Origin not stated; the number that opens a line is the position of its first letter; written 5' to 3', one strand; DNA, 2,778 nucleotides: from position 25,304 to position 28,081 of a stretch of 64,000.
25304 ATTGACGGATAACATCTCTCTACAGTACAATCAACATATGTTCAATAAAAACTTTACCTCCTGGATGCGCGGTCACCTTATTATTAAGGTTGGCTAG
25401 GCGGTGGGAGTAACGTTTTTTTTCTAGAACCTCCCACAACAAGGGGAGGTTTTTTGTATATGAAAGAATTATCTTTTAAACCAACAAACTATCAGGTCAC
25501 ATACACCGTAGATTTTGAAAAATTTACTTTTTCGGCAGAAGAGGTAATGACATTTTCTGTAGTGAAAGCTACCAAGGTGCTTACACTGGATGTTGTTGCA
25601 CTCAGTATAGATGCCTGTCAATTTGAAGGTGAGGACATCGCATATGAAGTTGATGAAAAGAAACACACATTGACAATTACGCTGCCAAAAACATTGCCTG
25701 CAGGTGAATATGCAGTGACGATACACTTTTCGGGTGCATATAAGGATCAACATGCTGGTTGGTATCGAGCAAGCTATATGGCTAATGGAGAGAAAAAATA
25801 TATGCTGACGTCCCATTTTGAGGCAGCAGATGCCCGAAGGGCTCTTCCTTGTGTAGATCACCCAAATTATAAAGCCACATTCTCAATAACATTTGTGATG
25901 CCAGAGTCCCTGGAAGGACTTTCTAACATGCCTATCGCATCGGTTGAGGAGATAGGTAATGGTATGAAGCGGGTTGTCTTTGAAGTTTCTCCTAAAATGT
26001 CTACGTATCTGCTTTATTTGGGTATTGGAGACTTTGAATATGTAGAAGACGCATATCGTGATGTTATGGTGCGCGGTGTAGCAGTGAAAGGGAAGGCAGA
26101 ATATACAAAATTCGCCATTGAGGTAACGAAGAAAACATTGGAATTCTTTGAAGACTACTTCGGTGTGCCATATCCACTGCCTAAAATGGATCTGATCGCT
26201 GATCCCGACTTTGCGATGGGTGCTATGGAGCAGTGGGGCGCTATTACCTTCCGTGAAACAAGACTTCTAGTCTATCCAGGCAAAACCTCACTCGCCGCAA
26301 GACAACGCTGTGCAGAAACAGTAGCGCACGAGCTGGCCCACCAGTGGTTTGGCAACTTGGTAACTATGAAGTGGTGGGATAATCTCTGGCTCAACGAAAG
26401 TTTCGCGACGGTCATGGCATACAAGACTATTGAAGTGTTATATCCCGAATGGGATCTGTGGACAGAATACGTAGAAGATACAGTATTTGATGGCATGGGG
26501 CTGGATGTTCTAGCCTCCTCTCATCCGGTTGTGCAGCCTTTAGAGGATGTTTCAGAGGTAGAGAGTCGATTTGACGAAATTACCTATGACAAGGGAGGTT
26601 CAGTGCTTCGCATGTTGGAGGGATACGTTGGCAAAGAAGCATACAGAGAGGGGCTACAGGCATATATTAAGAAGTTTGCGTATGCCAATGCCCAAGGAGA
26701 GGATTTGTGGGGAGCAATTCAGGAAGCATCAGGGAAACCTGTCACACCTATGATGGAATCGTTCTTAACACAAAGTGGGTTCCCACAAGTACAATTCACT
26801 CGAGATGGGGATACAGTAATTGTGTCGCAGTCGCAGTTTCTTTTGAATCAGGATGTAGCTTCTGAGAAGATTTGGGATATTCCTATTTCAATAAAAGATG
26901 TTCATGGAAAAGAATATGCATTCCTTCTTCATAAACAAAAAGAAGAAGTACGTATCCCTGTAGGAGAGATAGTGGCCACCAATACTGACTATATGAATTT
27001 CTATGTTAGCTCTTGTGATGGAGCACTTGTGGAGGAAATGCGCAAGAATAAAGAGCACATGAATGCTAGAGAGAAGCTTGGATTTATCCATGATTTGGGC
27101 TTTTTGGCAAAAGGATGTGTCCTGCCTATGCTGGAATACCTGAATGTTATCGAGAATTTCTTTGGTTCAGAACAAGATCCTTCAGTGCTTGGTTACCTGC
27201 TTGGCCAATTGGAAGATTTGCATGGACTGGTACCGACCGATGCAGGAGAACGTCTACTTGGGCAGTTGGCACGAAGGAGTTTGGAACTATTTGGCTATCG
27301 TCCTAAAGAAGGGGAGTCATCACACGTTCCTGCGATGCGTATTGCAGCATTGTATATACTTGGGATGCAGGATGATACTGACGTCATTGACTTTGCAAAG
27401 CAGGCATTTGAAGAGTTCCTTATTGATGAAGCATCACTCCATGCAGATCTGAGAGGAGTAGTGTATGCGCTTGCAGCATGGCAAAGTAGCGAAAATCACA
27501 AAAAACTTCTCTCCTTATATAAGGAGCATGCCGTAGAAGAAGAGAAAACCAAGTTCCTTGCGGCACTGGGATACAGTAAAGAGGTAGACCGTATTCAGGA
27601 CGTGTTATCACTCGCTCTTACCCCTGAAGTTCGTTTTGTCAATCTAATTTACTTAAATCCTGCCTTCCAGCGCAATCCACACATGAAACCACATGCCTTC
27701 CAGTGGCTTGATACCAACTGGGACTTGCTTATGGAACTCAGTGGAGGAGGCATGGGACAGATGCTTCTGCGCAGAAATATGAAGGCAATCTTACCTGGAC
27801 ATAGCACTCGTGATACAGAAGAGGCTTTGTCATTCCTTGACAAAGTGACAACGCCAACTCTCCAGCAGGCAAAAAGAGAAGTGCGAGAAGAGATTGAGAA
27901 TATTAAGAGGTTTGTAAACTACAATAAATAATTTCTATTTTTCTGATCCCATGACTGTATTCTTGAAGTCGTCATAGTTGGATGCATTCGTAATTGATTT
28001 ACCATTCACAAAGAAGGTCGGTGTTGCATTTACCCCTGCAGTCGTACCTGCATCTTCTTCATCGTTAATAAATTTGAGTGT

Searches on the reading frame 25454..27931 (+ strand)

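Call 71: search_protein_families(library=ncbifam, proteins=[window:25454-27931:+], max_evalue=0.00001)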
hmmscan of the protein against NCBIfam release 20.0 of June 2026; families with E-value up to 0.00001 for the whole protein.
window:25454-27931:+ (825 aa): 3 families
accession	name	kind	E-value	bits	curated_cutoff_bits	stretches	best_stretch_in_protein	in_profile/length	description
TIGR02412.1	pepN_strep_liv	equivalog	2.2e-91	307.5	591.2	1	13-461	19-460/832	aminopeptidase N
TIGR02411.1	leuko_A4_hydro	equivalog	5.7e-38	131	761.7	1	7-414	10-409/600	leukotriene-A(4) hydrolase/aminopeptidase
TIGR02414.1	pepN_proteo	equivalog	9.6e-37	126.6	718.2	1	16-468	15-463/868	aminopeptidase N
